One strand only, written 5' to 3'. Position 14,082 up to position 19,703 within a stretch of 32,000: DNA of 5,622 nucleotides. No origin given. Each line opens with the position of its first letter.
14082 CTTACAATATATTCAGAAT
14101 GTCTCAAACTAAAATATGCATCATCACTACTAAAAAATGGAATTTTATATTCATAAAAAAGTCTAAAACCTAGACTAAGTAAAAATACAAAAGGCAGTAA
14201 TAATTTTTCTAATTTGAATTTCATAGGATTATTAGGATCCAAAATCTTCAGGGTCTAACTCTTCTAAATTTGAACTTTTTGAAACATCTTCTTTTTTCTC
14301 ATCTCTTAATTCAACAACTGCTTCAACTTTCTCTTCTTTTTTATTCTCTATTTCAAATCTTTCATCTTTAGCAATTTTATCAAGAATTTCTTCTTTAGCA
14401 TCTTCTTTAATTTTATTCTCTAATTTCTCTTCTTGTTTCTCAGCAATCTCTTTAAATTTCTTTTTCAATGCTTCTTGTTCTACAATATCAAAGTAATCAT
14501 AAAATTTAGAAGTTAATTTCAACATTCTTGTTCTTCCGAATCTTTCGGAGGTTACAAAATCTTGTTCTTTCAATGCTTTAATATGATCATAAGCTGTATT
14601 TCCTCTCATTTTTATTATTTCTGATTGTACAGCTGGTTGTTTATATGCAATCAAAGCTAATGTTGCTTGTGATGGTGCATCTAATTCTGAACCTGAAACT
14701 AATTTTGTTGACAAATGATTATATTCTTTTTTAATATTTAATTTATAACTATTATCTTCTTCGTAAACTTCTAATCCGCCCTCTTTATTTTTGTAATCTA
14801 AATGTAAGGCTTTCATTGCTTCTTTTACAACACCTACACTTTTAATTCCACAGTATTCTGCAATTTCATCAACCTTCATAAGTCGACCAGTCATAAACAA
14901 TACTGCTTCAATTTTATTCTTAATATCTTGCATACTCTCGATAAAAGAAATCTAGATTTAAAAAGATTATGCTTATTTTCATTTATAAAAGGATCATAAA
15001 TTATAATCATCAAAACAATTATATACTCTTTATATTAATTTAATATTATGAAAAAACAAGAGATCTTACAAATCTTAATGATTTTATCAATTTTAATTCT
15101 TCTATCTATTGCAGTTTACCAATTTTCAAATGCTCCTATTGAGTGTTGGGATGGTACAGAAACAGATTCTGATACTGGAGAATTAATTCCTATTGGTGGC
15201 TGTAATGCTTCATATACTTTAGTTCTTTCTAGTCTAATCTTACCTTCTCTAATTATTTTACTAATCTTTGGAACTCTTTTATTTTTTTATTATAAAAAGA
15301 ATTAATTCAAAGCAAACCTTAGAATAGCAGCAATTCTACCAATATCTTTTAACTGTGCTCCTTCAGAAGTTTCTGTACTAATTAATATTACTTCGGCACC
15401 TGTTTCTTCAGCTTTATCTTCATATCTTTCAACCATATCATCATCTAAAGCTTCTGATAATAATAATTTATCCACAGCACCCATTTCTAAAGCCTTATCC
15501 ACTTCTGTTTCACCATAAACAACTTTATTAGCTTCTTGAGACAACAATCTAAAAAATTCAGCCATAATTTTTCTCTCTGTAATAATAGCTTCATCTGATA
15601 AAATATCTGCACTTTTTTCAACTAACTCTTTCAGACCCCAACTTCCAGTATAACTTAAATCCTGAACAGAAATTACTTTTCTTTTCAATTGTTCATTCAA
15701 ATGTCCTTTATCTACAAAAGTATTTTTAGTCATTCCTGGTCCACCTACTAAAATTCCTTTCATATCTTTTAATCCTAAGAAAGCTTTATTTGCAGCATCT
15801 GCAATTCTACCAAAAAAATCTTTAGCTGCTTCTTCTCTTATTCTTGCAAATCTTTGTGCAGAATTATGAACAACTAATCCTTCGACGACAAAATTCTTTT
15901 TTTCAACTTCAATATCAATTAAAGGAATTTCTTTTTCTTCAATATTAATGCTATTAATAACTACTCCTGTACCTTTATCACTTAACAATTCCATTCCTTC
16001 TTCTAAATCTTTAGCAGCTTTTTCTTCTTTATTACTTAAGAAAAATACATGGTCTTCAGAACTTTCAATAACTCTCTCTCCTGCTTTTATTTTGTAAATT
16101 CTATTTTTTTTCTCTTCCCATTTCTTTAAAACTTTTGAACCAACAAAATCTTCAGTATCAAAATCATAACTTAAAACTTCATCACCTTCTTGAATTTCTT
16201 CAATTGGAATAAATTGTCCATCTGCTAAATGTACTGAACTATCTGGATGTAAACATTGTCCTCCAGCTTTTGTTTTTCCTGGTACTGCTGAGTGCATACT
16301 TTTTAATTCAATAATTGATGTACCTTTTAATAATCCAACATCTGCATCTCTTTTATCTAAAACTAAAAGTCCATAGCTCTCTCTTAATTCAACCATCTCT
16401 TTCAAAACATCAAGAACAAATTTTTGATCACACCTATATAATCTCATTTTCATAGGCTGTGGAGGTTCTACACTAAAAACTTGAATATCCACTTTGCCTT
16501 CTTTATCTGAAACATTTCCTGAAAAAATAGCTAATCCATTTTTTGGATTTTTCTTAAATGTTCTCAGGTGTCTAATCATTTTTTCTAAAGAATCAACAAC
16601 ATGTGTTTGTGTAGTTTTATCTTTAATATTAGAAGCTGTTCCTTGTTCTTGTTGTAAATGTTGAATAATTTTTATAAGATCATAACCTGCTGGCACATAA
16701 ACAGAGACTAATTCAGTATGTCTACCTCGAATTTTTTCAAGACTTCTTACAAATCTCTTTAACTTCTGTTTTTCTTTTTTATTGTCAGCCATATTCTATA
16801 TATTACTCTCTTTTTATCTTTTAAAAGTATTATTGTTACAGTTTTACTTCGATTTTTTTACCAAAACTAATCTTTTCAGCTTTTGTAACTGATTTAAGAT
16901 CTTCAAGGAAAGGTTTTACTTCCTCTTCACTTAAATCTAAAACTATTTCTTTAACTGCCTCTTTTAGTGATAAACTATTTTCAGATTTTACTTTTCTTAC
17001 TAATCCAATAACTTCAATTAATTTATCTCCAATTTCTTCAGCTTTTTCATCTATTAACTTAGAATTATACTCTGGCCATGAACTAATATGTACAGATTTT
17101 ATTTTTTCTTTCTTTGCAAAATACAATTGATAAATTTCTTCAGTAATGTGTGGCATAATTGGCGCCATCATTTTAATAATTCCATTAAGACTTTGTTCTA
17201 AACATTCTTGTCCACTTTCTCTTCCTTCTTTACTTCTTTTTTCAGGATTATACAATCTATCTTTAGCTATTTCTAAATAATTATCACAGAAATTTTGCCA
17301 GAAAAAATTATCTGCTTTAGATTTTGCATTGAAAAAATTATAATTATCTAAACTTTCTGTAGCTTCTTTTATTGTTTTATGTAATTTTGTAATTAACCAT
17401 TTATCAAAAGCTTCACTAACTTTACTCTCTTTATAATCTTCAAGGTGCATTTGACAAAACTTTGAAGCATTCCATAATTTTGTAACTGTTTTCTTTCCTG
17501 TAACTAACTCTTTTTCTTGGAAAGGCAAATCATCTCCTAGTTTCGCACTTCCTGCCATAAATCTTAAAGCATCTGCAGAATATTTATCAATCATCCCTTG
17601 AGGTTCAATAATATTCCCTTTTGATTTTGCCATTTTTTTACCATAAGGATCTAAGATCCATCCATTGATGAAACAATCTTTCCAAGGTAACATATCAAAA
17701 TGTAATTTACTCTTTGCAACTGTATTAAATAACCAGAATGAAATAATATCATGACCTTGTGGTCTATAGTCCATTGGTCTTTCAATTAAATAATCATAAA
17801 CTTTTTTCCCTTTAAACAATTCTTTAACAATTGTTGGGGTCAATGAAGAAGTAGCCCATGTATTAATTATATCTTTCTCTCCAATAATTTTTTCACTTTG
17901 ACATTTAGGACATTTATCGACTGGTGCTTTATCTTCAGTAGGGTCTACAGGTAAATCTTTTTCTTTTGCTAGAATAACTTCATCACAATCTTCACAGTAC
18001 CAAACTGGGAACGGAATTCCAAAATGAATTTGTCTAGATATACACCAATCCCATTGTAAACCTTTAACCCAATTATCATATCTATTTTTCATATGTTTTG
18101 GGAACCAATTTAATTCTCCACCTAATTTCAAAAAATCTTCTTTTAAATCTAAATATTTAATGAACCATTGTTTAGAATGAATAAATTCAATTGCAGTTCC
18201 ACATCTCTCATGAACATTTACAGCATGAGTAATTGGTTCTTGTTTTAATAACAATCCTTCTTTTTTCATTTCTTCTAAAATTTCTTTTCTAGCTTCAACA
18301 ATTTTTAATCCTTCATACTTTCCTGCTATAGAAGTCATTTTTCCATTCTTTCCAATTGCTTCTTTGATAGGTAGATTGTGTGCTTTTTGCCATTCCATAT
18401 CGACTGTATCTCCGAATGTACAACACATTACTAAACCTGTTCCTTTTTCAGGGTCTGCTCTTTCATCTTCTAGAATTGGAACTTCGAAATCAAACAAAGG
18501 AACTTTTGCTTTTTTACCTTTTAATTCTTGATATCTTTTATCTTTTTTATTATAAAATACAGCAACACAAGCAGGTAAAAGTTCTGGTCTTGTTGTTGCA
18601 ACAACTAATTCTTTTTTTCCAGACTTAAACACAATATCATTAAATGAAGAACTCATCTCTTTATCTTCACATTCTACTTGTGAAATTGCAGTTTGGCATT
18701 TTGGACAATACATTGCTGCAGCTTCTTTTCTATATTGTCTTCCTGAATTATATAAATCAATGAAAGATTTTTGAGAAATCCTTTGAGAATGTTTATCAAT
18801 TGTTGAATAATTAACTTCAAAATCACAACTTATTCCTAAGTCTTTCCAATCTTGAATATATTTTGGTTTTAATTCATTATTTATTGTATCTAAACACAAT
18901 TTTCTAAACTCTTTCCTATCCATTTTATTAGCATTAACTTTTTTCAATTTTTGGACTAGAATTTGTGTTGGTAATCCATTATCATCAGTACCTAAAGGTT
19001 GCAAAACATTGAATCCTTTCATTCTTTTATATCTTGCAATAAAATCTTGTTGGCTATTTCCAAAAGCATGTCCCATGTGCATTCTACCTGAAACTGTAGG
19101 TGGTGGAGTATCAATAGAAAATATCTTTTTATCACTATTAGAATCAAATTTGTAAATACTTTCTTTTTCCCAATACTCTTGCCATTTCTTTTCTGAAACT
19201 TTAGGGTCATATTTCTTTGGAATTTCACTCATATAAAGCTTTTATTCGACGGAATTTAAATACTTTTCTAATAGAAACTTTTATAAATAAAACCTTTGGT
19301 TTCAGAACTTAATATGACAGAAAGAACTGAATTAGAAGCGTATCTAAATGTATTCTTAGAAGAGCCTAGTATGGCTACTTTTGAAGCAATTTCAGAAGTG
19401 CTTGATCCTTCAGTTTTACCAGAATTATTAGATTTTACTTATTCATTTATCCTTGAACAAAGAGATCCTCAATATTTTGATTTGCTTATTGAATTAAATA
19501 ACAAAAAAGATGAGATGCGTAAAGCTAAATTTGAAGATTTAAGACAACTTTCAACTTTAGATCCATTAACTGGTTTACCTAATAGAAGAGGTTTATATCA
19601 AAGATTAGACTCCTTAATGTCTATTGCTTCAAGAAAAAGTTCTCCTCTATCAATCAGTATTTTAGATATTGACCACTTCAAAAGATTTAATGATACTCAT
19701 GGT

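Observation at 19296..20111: Apparently functional GGDEF diguanylate cyclase in the housekeeping core of an archaeal genome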

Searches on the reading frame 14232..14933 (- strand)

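Call 7: search_protein_families(library=pfam, proteins=[window:14232-14933:-], max_evalue=0.001)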
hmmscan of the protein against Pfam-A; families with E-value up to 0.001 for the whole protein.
window:14232-14933:- (233 aa): 1 family
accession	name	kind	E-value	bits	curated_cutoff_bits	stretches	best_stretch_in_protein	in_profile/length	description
PF04079.22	SMC_ScpB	-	6.5e-32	110.8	27.4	1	7-158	2-159/160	Segregation and condensation complex subunit ScpB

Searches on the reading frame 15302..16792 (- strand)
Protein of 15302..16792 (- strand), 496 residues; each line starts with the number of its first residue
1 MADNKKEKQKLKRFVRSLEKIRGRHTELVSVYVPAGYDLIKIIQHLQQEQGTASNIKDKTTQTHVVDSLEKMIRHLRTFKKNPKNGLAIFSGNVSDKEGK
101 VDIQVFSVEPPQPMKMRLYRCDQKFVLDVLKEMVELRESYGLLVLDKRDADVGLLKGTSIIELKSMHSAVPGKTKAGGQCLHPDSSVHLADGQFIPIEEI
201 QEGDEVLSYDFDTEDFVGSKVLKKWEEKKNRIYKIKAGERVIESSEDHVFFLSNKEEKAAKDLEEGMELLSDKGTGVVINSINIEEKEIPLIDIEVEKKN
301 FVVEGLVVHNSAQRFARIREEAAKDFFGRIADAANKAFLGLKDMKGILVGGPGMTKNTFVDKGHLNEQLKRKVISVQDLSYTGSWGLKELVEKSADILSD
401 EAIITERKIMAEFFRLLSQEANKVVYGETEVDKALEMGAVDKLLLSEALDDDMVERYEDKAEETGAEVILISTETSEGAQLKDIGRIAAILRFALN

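Call 7: search_protein_families(library=pfam, proteins=[window:15302-16792:-], max_evalue=0.001)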
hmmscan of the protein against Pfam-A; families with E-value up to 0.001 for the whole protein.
window:15302-16792:- (496 aa): 8 families
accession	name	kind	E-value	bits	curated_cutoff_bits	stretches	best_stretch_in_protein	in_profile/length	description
PF03464.20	eRF1_2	-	2.5e-31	109.2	27.1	2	310-400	41-133/133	eRF1 domain 2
PF03465.20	eRF1_3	-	6.8e-22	78.4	25.8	1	403-494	1-105/106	eRF1 domain 3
PF03463.20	eRF1_1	-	1.9e-16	60.6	23.8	1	16-134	5-123/123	eRF1 domain 1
PF14890.11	Intein_splicing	-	1.5e-08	35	35.8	1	188-266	2-89/155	Intein splicing domain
PF07591.16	PT-HINT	-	4.3e-08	33.9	27.7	1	190-310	5-136/137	Pretoxin HINT domain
PF18854.6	baeRF_family10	-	6.1e-08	33.5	27.1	0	311-374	60-120/143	Bacterial archaeo-eukaryotic release factor family 10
PF18859.6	acVLRF1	-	6.5e-08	33.3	27.1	0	311-369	43-99/130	Actinobacteria/chloroflexi VLRF1 release factor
PF01079.26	Hint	-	1e-06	28.9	29.7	1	177-261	10-97/213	Hint module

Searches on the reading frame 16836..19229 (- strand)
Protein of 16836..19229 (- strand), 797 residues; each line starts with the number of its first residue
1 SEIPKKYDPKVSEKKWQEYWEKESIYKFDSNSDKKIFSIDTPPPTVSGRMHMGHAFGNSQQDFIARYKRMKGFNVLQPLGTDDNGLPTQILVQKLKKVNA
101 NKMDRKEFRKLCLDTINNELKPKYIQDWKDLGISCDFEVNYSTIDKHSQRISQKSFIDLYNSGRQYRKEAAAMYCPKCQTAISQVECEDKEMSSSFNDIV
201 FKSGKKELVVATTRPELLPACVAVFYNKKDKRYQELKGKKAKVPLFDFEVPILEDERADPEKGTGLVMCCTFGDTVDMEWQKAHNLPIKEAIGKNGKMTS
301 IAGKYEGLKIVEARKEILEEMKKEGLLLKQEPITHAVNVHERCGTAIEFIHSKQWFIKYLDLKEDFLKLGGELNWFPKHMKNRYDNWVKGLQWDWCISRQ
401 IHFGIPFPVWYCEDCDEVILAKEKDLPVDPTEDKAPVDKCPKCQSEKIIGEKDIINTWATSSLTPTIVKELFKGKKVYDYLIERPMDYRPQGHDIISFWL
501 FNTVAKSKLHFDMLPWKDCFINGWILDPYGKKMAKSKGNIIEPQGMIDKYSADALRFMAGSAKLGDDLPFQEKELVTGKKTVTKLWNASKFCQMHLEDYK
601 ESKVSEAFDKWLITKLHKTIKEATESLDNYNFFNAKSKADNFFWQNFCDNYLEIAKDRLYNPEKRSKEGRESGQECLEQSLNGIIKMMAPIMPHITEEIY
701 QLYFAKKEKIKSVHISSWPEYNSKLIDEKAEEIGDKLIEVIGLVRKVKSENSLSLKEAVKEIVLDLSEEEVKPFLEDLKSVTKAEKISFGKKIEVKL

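Call 22: find_homologous_proteins(query=window:16836-19229:-, max_evalue=1e-50)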
Query window:16836-19229:- (797 aa): 8000 proteins with E <= 1e-50 among 8000 candidates; the best 120 are listed.
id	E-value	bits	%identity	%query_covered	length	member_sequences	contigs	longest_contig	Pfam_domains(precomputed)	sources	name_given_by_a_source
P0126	0.0e+0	1846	100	100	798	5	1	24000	PF09334.18,PF01406.26,PF08264.20,PF00133.29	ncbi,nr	ncbi:valine--tRNA ligase [archaeon]|nr:valine--tRNA ligase [archaeon]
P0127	0.0e+0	1464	76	100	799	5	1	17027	PF09334.18,PF01406.26,PF08264.20,PF01921.25,PF00133.29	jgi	jgi:valyl-tRNA synthetase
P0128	0.0e+0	1421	76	100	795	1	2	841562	PF09334.18,PF01406.26,PF08264.20,PF00133.29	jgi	-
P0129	0.0e+0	1400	74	100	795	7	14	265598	PF09334.18,PF01406.26,PF08264.20,PF00133.29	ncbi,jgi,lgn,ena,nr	ncbi:valine--tRNA ligase [archaeon]|jgi:valyl-tRNA synthetase|nr:valine--tRNA ligase [archaeon] MBT4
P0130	0.0e+0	1350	72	99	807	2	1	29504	PF09334.18,PF01406.26,PF08264.20,PF00133.29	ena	-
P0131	0.0e+0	1349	71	100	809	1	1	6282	PF09334.18,PF01406.26,PF08264.20,PF00133.29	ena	-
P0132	0.0e+0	1345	71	99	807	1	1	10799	PF09334.18,PF01406.26,PF08264.20,PF01921.25,PF00133.29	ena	-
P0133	0.0e+0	1344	71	99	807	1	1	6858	PF09334.18,PF01406.26,PF08264.20,PF01921.25,PF00133.29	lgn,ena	-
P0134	0.0e+0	1328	71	100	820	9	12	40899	PF09334.18,PF01406.26,PF08264.20,PF00133.29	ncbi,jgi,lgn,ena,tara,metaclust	jgi:valyl-tRNA synthetase|tara:strand:+ start:1164 stop:3626 length:2463 start_codon:yes stop_codon:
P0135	0.0e+0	1328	71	99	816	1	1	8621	PF09334.18,PF01406.26,PF08264.20,PF01921.25,PF00133.29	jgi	jgi:valyl-tRNA synthetase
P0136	0.0e+0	1327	71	99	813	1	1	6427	PF09334.18,PF01406.26,PF08264.20,PF00133.29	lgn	-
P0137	0.0e+0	1326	70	100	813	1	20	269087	PF09334.18,PF01406.26,PF08264.20,PF00133.29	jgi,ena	jgi:valyl-tRNA synthetase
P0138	0.0e+0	1325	70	100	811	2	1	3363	PF09334.18,PF01406.26,PF08264.20,PF00133.29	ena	-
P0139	0.0e+0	1325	70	100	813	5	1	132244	PF09334.18,PF01406.26,PF08264.20,PF00133.29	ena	-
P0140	0.0e+0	1323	70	100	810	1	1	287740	PF09334.18,PF01406.26,PF08264.20,PF00133.29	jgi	jgi:valyl-tRNA synthetase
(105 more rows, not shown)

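Call 24: find_encoding_contigs(protein=P0128, flank=8000, max_places=1)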
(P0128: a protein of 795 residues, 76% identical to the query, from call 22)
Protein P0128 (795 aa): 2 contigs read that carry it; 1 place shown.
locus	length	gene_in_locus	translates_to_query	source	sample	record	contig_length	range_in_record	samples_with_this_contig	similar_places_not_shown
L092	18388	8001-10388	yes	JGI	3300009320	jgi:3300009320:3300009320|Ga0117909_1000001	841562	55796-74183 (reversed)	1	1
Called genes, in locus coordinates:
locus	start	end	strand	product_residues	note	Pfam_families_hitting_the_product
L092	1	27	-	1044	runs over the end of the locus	PF19077:Big_13 (faint), PF18539:DUF5625 (faint), PF16967:TcfC (faint)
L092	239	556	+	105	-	-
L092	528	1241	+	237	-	PF00149:Metallophos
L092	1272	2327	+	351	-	PF04055:Radical_SAM, PF13353:Fer4_12 (weak)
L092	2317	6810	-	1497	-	PF23416:DUF7107 (faint)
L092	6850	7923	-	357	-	PF00579:tRNA-synt_1b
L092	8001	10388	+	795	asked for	PF00133:tRNA-synt_1, PF01406:tRNA-synt_1e (faint), PF09334:tRNA-synt_1g, PF08264:Anticodon_1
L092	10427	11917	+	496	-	PF03463:eRF1_1, PF03464:eRF1_2, PF07591:PT-HINT, PF14890:Intein_splicing (weak), PF03464:eRF1_2, PF03465:eRF1_3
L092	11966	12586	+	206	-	PF04079:SMC_ScpB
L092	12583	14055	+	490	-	PF19830:DUF6311 (weak)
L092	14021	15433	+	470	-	-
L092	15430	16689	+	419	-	PF13506:Glyco_transf_21, PF00535:Glycos_transf_2, PF10111:Glyco_tranf_2_2 (weak), PF13641:Glyco_tranf_2_3, PF03142:Chitin_synth_2 (weak), PF13632:Glyco_trans_2_3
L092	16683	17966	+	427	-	PF03901:Glyco_transf_22, PF13231:PMT_2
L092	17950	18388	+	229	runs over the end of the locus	-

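Call 25: find_encoding_contigs(protein=P0129, flank=8000, max_places=1)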
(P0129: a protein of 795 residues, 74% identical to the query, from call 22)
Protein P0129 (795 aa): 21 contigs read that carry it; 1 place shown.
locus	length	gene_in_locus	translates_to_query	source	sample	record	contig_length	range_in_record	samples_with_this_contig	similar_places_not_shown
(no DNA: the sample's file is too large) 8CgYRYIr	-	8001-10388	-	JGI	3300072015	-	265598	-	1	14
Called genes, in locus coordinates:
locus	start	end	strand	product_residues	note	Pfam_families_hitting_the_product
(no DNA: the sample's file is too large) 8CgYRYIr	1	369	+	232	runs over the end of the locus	PF00149:Metallophos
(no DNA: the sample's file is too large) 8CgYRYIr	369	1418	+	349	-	PF04055:Radical_SAM, PF13353:Fer4_12 (weak)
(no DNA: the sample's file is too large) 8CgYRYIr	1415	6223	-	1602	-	-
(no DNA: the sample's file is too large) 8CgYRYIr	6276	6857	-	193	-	PF06821:Ser_hydrolase (weak), PF00561:Abhydrolase_1 (faint)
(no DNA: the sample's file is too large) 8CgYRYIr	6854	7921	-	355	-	PF00579:tRNA-synt_1b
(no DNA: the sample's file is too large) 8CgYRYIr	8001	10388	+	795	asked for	PF00133:tRNA-synt_1, PF01406:tRNA-synt_1e (faint), PF09334:tRNA-synt_1g, PF08264:Anticodon_1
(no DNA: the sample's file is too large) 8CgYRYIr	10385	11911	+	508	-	PF03463:eRF1_1, PF18854:baeRF_family10 (faint), PF03464:eRF1_2 (weak), PF18859:acVLRF1 (faint), PF14890:Intein_splicing (weak), PF03464:eRF1_2, PF03465:eRF1_3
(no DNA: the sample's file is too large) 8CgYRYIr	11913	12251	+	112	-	PF00190:Cupin_1 (faint), PF02311:AraC_binding (weak), PF07883:Cupin_2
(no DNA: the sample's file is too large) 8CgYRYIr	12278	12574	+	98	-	-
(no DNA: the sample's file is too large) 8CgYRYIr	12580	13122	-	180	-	-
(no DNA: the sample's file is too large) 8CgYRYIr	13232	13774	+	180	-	PF04079:SMC_ScpB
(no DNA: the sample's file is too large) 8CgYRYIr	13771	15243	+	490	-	-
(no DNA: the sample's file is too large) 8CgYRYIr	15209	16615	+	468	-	-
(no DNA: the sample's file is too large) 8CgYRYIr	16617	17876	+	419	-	PF13506:Glyco_transf_21, PF00535:Glycos_transf_2, PF13641:Glyco_tranf_2_3, PF03142:Chitin_synth_2 (weak), PF13632:Glyco_trans_2_3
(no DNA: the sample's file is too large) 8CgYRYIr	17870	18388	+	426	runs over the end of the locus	PF03901:Glyco_transf_22, PF13231:PMT_2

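Call 26: find_encoding_contigs(protein=P0137, flank=8000, max_places=1)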
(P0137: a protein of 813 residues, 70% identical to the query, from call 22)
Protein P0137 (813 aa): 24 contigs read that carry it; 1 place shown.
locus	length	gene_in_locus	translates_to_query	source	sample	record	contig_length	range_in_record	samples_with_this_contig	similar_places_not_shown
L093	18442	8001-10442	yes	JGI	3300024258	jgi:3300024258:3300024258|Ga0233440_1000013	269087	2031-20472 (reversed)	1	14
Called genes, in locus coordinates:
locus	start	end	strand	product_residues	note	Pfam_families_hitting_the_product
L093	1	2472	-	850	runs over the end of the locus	-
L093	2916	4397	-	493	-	PF00587:tRNA-synt_2b (weak), PF03129:HGTP_anticodon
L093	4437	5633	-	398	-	PF03215:Rad17 (faint), PF13173:AAA_14 (weak), PF00004:AAA, PF22608:DNAX_ATPase_lid (weak), PF21960:RCF1-5-like_lid (weak)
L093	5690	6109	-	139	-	-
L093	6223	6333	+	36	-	-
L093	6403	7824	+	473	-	PF00478:IMPDH, PF00571:CBS (weak), PF01070:FMN_dh, PF03060:NMO (weak), PF00977:His_biosynth (faint), PF01645:Glu_synthase (weak)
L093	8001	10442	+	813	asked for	PF00133:tRNA-synt_1, PF01406:tRNA-synt_1e (faint), PF09334:tRNA-synt_1g, PF08264:Anticodon_1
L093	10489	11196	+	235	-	-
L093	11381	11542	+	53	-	PF18930:DUF5679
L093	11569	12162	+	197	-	PF00702:Hydrolase, PF12710:HAD (faint), PF13419:HAD_2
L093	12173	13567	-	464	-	PF01406:tRNA-synt_1e, PF09190:DALR_2 (faint), PF23493:CysS_C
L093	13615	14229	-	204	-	PF01171:ATP_bind_3 (weak), PF02568:ThiI, PF06508:QueC (weak)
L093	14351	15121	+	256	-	-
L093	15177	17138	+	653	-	PF01841:Transglut_core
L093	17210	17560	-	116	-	-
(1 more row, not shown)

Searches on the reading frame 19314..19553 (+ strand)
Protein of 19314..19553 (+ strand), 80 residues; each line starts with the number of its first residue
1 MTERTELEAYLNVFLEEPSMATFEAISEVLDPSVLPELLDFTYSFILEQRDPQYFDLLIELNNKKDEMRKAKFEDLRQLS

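Call 52: predict_structure(alignment_id=A5)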
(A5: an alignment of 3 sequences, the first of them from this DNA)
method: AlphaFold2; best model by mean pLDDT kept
length: 80 residues; sequences in the alignment: 3
mean_pLDDT: 87.7   pTM: 0.73
mean pLDDT of the five models: 87.7, 86.5, 86.3, 86.2, 85.9
residues with pLDDT >= 90: 45; 70-90: 30; 50-70: 5; < 50: 0
segments of 3 or more residues with pLDDT < 50: none
pLDDT, mean of each block of 10 residues (from residue 1): 75 92 92 89 92 94 92 76
secondary structure, 60 per line:
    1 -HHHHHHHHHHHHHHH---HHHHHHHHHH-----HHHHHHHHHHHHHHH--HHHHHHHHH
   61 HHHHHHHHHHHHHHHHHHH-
elements in order: H2-16 H20-29 H35-49 H52-79

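Call 56: search_protein_representatives(alignment_id=A5)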
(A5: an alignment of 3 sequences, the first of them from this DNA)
Query: 3 sequences, 80 profile positions. Proteins with E-value up to 0.001 (for the whole library): 3; up to 1e-10: 2; up to 1e-30: 1. The best 3 are listed.
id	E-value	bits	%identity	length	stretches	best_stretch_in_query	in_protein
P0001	5.1e-39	148.3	-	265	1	1-80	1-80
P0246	4.5e-29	116.4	-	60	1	1-60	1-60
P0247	8.9e-06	41.7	-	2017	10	44-59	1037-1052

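Call 57: fold_search(model_id=the predicted structure, library=pdb)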
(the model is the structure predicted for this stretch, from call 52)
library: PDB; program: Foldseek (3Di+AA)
matches with E <= 10: 48; with E <= 0.001: 0
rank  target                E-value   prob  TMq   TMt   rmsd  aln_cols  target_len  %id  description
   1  3mq1_E                2.0e+00  0.08  0.26  0.22  12.5        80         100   18  Crystal Structure of Dust Mite Allergen Der p 5 (released 2010-06-02)
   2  8gaa_A                2.2e+00  0.21  0.46  0.23   7.9        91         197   20  C6HR1_4r: Extendable repeat protein hexamer (released 2023-08-30)
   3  3mq1_A                2.2e+00  0.09  0.30  0.26  14.3        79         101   20  Crystal Structure of Dust Mite Allergen Der p 5 (released 2010-06-02)
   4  8uos_A                2.4e+00  0.18  0.38  0.48   5.7        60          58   18  Designed IL-1R antagonist IL-1Rmb80 (released 2024-08-28)
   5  9dtd_B                3.6e+00  0.14  0.39  0.50   6.2        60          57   18  Crystal Structure of C2-01018 (released 2025-04-23)
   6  7bv7_C                3.8e+00  0.28  0.59  0.63   3.4        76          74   16  INTS3 complexed with INTS6 (released 2021-07-14)
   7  6r7n_B                3.8e+00  0.20  0.53  0.12   6.4        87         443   14  Structural basis of Cullin-2 RING E3 ligase regulation by the COP9 signalosome (released 2019-08-28)
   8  2ggf_MODEL_1_A        4.3e+00  0.11  0.39  0.27   4.6        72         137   14  Solution structure of the MA3 domain of human Programmed cell death 4 (released 2007-04-24)
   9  9rgx_A                4.3e+00  0.10  0.39  0.33  13.1        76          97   18  X-ray crystal structure of a de novo designed single-chain antiparallel 3-helix coiled-coil bundle, sc-apCC3-ACW (released 2025-09-03)
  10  6c9m_C                4.3e+00  0.09  0.39  0.07   7.2        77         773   19  The Human NatA (Naa10/Naa15) amino-terminal acetyltransferase complex (released 2018-06-06)
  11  8uao_A                4.9e+00  0.08  0.38  0.16  13.6        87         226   11  DpHF18 filament (released 2024-04-10)
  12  4q2s                  4.9e+00  0.06  0.31  0.21   9.8       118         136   15  Crystal Structure of S. pombe Pdc1 Ge1 Domain (released 2014-10-08)
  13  8xyv_B                5.2e+00  0.10  0.42  0.36  12.8        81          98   17  De novo designed protein 0705-5 (released 2024-10-02)
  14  8hpp_C                5.6e+00  0.20  0.57  0.54   3.8        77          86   14  Crystal structure of human INTS3 with SAGE1 (released 2023-12-20)
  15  8rz0_A                5.6e+00  0.08  0.39  0.31  13.3        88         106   14  Synthetic immunogen RH5-34EM bound to monoclonal antibody R5.016 (released 2024-07-17)
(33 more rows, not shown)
